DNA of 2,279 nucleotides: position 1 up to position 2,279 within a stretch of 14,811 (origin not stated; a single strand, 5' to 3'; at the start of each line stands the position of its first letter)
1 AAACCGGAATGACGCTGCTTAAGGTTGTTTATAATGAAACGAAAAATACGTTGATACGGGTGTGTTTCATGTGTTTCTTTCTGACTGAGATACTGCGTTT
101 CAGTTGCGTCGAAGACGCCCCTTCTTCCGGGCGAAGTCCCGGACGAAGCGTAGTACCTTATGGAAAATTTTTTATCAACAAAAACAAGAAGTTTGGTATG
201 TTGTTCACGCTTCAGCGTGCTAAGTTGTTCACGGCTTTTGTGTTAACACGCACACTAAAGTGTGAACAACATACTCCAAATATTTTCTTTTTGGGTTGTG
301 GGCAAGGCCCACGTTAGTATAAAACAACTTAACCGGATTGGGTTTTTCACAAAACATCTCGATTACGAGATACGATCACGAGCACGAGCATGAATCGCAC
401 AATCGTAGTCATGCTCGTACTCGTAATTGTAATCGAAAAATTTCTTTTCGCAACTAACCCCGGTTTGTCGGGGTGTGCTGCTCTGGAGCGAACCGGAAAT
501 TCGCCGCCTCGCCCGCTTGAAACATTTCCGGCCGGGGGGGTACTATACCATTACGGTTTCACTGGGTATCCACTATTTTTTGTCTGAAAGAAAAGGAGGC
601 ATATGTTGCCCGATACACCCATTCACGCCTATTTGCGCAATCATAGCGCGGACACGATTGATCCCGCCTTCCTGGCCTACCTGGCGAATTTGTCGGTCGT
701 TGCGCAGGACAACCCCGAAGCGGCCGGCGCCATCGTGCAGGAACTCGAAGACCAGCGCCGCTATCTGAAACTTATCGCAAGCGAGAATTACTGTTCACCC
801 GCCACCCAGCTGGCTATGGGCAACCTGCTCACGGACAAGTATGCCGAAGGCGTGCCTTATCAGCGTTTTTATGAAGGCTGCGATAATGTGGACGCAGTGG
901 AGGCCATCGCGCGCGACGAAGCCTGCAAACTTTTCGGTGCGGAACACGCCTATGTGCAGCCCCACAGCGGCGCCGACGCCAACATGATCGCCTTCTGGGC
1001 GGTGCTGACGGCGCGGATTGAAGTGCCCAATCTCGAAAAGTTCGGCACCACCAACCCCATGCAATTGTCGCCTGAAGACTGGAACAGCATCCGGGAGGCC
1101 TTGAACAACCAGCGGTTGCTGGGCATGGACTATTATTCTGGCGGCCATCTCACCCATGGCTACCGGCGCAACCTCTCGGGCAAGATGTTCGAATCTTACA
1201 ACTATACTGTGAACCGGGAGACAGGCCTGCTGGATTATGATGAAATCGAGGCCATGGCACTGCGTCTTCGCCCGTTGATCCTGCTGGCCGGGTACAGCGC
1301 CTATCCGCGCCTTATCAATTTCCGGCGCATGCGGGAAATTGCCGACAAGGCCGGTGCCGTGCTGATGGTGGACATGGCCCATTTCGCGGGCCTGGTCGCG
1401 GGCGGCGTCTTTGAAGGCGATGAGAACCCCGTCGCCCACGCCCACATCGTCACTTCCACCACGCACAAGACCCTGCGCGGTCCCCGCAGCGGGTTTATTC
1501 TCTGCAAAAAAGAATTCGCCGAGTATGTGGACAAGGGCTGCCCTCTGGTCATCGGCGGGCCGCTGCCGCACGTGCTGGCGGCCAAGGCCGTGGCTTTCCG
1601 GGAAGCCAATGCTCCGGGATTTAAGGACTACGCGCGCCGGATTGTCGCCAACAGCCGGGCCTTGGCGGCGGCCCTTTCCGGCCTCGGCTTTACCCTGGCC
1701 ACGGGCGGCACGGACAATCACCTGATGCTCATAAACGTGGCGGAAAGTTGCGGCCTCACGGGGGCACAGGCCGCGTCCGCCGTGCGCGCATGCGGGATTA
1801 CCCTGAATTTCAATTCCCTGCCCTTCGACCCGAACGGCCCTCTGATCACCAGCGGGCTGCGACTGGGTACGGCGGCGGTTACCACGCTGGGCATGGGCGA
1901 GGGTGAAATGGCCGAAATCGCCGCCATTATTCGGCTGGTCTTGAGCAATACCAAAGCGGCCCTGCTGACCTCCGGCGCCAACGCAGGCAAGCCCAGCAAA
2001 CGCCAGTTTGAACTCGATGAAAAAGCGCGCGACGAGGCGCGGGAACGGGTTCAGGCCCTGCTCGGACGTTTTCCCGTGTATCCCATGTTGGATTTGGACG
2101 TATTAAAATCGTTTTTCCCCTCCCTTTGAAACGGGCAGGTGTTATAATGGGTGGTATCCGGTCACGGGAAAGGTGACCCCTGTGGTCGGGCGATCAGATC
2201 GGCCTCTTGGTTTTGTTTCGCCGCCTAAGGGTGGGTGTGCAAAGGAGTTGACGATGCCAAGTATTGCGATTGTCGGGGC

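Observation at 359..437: ~78-nt imperfect palindrome upstream of glyA sharing a 24-nt motif with a site 13 kb away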

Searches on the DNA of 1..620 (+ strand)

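Call 43: search_rna_families(source=window, start=1, end=620, threshold=evalue, max_evalue=5)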
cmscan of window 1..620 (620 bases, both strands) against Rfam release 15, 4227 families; matches with E-value up to 5: 8.
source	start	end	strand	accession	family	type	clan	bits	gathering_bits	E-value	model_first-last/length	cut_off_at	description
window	369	431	-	RF00842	MIR403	Gene; miRNA;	-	27.7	70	0.0014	1-115/115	no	MIR403 microRNA precursor family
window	372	429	-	RF03639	mir-619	Gene; miRNA;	-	25.2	80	0.0042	1-70/70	no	mir-619 microRNA precursor family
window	175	299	+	RF04133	MIR2646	Gene; miRNA;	-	17.6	245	0.21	1-256/256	no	MIR2646 microRNA precursor family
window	146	214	+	RF03318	mir-2208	Gene; miRNA;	-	16.3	70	2.3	1-61/61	no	mir-2208 microRNA precursor family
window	194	276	+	RF03333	mir-2820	Gene; miRNA;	-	15.6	84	3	1-83/83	no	mir-2820 microRNA precursor family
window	187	287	-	RF02436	SpF43_sRNA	Gene; sRNA;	-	15.6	70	4.8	1-99/99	no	Streptococcus sRNA SpF43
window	218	276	+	RF00666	mir-32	Gene; miRNA;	-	15.4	70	2.5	1-70/70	no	mir-32 microRNA precursor family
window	513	576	-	RF02946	cow-rumen-1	Gene; sRNA;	-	14.2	53.4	2.7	1-61/61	no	cow-rumen-1 RNA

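Call 85: search_dna_similar(query=window:340-450:+, collection=plasmids, mode=distant, max_evalue=0.01, max_rows=15)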
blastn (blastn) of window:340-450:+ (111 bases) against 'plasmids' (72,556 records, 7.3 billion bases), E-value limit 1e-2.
No match.

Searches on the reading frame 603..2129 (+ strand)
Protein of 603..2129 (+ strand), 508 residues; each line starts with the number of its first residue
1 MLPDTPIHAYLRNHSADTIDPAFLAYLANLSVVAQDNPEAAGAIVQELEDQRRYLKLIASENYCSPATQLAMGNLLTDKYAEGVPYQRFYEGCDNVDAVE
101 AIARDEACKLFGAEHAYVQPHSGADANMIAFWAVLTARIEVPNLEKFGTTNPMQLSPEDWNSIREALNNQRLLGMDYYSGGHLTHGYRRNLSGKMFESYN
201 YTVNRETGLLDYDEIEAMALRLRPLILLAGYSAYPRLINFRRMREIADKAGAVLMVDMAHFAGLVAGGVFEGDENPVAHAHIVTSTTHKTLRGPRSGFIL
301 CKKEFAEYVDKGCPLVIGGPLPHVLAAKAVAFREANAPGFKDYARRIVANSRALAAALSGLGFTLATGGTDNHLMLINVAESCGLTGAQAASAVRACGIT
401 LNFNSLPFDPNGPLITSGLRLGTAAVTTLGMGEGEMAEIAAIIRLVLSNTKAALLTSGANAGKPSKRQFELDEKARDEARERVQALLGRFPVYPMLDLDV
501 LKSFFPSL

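Call 11: search_protein_families(library=pfam, proteins=[window:603-2129:+])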
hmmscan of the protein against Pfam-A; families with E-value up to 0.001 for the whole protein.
window:603-2129:+ (508 aa): 2 families
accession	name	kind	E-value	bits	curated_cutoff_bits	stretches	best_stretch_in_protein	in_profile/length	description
PF00464.25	SHMT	-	1e-117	393.6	27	2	169-443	110-399/399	Serine hydroxymethyltransferase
PF00155.27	Aminotran_1_2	-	0.0004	20.1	19.7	1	241-367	169-299/361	Aminotransferase class I and II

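Call 14: find_encoding_contigs(protein=window:603-2129:+, flank=10000, max_places=10)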
Protein window:603-2129:+ (508 aa): 5 contigs read that carry it; 4 places shown.
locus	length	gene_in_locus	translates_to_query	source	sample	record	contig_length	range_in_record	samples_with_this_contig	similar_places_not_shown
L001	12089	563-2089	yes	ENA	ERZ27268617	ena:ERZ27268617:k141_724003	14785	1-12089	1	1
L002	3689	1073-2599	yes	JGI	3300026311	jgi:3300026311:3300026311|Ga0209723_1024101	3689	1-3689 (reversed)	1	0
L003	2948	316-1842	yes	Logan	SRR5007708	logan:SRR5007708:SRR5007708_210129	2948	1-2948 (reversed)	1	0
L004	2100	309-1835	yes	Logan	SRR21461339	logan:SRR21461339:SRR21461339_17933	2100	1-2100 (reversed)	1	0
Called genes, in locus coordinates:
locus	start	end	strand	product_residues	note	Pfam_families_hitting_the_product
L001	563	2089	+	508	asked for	PF00464:SHMT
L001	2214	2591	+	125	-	PF13380:CoA_binding_2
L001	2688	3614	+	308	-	PF13672:PP2C_2, PF00481:PP2C, PF07228:SpoIIE (faint)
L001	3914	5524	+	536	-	PF13372:Alginate_exp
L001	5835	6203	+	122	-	PF22277:EncFtn-like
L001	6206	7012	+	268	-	PF04454:Linocin_M18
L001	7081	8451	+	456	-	PF00291:PALP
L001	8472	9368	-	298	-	PF01370:Epimerase, PF04321:RmlD_sub_bind, PF01073:3Beta_HSD (weak), PF16363:GDP_Man_Dehyd, PF02719:Polysacc_synt_2 (weak)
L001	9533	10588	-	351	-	PF16670:PI-PLC-C1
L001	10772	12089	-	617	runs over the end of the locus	PF22680:Glyco_hydro_123_N_2, PF13320:GH123_cat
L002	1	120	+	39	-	?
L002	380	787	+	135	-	-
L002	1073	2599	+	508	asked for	PF00464:SHMT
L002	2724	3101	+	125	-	PF13380:CoA_binding_2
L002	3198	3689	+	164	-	?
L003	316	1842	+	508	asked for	PF00464:SHMT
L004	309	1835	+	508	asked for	PF00464:SHMT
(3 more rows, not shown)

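Call 18: find_homologous_proteins(query=window:603-2129:+, max_evalue=1e-100)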
Query window:603-2129:+ (508 aa): 7987 proteins with E <= 1e-100 among 8000 candidates; the best 120 are listed.
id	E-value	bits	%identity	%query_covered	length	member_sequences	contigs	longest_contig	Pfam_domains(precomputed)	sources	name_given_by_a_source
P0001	0.0e+0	1142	100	100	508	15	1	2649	PF00464.26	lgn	-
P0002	0.0e+0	1009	87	100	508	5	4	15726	PF00464.26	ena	-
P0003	7.5e-291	983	85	100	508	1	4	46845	PF00464.26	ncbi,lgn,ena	-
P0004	1.2e-285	966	84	99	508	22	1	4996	PF00464.26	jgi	-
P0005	5.3e-285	964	84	99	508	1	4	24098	PF00464.26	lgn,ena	-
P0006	3.8e-283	958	85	99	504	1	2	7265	PF00464.26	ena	-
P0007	3.9e-276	934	80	100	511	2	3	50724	PF00464.26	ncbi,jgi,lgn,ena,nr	ncbi:MAG: glycine hydroxymethyltransferase [Candidatus Hydrogenedentes bacterium]|nr:glycine hydroxy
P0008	2.6e-274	928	82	99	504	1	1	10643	PF00464.26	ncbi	-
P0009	3.6e-272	921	80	100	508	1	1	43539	PF00464.26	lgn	-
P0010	4.5e-272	921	81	99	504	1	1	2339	PF00464.26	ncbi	-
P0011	1.2e-269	913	81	98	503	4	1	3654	PF00464.26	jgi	-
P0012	2.0e-267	906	78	99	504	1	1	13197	PF00464.26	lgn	-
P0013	4.6e-267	905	79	99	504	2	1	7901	PF00464.26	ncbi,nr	ncbi:MAG: glycine hydroxymethyltransferase [Candidatus Hydrogenedentes bacterium]|nr:glycine hydroxy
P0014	1.2e-265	900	77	99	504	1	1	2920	PF00464.26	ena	-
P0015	1.3e-265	900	77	99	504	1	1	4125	PF00464.26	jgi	-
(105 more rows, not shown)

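Call 20: find_encoding_contigs(protein=P0002, flank=10000, max_places=3)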
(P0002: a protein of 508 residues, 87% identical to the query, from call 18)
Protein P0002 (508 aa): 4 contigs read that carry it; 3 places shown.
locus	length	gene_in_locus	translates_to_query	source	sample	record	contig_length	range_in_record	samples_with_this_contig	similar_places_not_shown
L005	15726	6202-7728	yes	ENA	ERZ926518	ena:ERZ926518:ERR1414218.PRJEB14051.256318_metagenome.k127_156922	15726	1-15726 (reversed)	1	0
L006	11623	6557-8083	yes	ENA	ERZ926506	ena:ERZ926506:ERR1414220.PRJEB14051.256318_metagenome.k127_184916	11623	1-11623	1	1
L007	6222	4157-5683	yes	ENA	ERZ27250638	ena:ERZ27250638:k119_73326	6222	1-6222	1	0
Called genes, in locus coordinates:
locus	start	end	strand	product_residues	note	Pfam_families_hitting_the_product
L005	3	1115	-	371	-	?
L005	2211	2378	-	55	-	-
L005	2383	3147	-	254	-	-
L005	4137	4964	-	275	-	PF00069:Pkinase, PF07714:PK_Tyr_Ser-Thr, PF01636:APH (faint), PF03109:ABC1 (weak)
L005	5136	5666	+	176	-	PF01661:Macro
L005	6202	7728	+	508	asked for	PF00464:SHMT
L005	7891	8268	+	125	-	PF13380:CoA_binding_2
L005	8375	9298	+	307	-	PF13672:PP2C_2, PF00481:PP2C, PF07228:SpoIIE (weak)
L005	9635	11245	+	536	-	PF13372:Alginate_exp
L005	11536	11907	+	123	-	PF22277:EncFtn-like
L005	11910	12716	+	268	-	PF04454:Linocin_M18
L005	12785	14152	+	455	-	PF00291:PALP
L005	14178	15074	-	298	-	PF01370:Epimerase, PF02719:Polysacc_synt_2, PF04321:RmlD_sub_bind, PF16363:GDP_Man_Dehyd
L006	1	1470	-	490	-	?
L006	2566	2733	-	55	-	-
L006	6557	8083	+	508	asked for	PF00464:SHMT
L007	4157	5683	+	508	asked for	PF00464:SHMT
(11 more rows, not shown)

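Call 21: find_encoding_contigs(protein=P0003, flank=10000, max_places=3)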
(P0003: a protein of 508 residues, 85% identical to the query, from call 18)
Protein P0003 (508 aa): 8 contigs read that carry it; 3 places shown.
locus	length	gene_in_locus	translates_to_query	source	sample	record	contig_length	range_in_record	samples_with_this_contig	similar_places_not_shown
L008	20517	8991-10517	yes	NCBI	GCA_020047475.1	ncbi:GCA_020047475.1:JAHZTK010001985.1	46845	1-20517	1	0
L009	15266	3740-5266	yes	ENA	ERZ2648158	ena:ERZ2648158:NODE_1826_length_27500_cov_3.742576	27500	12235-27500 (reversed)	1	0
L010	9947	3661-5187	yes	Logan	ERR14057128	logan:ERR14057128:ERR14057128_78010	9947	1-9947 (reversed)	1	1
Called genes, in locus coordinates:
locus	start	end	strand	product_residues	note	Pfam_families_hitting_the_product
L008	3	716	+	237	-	?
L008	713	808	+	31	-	-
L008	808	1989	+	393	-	PF01420:Methylase_S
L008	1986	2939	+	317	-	PF01797:Y1_Tnp (weak)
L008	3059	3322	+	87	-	-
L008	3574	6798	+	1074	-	PF04313:HSDR_N, PF04851:ResIII, PF18766:SWI2_SNF2, PF22679:T1R_D3-like, PF11867:T1RH-like_C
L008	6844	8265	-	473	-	PF02746:MR_MLE_N, PF13378:MR_MLE_C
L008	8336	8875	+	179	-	PF01661:Macro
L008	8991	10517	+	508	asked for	PF00464:SHMT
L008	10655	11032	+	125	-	PF13380:CoA_binding_2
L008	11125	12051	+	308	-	PF13672:PP2C_2, PF00481:PP2C, PF07228:SpoIIE (faint)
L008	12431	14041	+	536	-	PF13372:Alginate_exp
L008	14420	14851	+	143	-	PF00572:Ribosomal_L13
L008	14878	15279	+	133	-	PF00380:Ribosomal_S9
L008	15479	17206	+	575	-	PF25145:NfeD1b_N, PF24961:NfeD_membrane, PF01957:NfeD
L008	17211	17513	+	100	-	-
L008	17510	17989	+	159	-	PF01957:NfeD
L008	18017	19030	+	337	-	PF12127:FloA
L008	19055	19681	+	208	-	-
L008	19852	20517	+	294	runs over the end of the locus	PF00248:Aldo_ket_red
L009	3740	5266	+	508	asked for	PF00464:SHMT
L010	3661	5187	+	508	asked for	PF00464:SHMT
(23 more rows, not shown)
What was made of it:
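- A gene with a weak Y1_Tnp match exists in a related Hydrogenedentota contig (L008, call 21).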

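Call 63: find_encoding_contigs(protein=P0005, flank=3000, max_places=2)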
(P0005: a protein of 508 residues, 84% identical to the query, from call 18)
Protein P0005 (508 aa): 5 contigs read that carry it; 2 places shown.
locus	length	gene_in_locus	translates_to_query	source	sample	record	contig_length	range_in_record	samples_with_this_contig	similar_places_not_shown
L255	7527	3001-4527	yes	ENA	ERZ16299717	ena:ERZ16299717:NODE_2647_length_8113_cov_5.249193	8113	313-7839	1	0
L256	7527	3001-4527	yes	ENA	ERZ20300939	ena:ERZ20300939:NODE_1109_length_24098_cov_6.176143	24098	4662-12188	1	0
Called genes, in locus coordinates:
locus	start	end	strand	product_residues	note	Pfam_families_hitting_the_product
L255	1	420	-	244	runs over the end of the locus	?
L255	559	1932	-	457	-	PF13088:BNR_2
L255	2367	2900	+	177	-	PF01661:Macro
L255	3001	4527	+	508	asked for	PF00464:SHMT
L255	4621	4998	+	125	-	PF13380:CoA_binding_2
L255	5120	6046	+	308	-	PF13672:PP2C_2, PF00481:PP2C, PF07228:SpoIIE (faint)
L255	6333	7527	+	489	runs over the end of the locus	?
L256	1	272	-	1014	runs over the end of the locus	PF17132:Glyco_hydro_106, PF22666:Glyco_hydro_2_N2 (weak)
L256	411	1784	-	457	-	PF13088:BNR_2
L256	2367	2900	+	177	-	PF01661:Macro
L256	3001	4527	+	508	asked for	PF00464:SHMT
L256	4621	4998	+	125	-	PF13380:CoA_binding_2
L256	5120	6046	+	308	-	PF13672:PP2C_2, PF00481:PP2C, PF07228:SpoIIE (faint)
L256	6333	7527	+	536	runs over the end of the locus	PF13372:Alginate_exp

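Call 64: find_encoding_contigs(protein=P0006, flank=3000, max_places=2)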
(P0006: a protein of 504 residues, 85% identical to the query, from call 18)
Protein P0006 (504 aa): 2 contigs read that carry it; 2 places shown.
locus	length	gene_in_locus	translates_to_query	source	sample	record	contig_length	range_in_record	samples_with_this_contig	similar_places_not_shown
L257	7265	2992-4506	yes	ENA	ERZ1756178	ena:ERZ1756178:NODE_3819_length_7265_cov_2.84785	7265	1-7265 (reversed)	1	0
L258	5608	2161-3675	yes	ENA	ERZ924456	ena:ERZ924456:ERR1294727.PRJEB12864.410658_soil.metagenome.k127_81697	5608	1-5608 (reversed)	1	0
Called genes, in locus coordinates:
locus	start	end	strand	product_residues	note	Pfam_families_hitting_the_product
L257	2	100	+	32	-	?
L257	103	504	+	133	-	PF01850:PIN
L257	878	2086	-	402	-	PF02746:MR_MLE_N, PF13378:MR_MLE_C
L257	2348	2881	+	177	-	PF01661:Macro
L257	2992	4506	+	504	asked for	PF00464:SHMT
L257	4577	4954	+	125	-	PF13380:CoA_binding_2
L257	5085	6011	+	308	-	PF00481:PP2C, PF13672:PP2C_2, PF07228:SpoIIE (weak)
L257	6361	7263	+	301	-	?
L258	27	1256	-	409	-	PF02746:MR_MLE_N, PF13378:MR_MLE_C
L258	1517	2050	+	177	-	PF01661:Macro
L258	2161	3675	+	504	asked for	PF00464:SHMT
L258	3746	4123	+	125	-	PF13380:CoA_binding_2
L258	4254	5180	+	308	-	PF00481:PP2C, PF13672:PP2C_2, PF07228:SpoIIE (weak)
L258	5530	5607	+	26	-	?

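Call 65: find_encoding_contigs(protein=P0007, flank=3000, max_places=2)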
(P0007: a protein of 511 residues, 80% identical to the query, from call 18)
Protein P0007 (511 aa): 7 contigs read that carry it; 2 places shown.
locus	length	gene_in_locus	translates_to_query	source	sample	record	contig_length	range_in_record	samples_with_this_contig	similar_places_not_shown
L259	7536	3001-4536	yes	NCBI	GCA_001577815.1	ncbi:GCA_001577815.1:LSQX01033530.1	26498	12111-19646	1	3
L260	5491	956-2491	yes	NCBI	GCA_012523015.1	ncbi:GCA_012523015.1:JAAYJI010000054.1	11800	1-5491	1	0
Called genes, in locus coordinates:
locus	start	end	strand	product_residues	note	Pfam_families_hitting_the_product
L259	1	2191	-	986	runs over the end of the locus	PF17132:Glyco_hydro_106, PF22666:Glyco_hydro_2_N2 (weak)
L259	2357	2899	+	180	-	PF01661:Macro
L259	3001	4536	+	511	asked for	PF00464:SHMT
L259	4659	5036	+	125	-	PF13380:CoA_binding_2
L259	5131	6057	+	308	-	PF13672:PP2C_2, PF00481:PP2C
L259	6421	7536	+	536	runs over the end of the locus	PF13372:Alginate_exp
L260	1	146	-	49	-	?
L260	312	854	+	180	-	PF01661:Macro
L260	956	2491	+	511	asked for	PF00464:SHMT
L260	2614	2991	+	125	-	PF13380:CoA_binding_2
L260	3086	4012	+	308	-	PF13672:PP2C_2, PF00481:PP2C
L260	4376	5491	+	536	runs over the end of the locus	PF13372:Alginate_exp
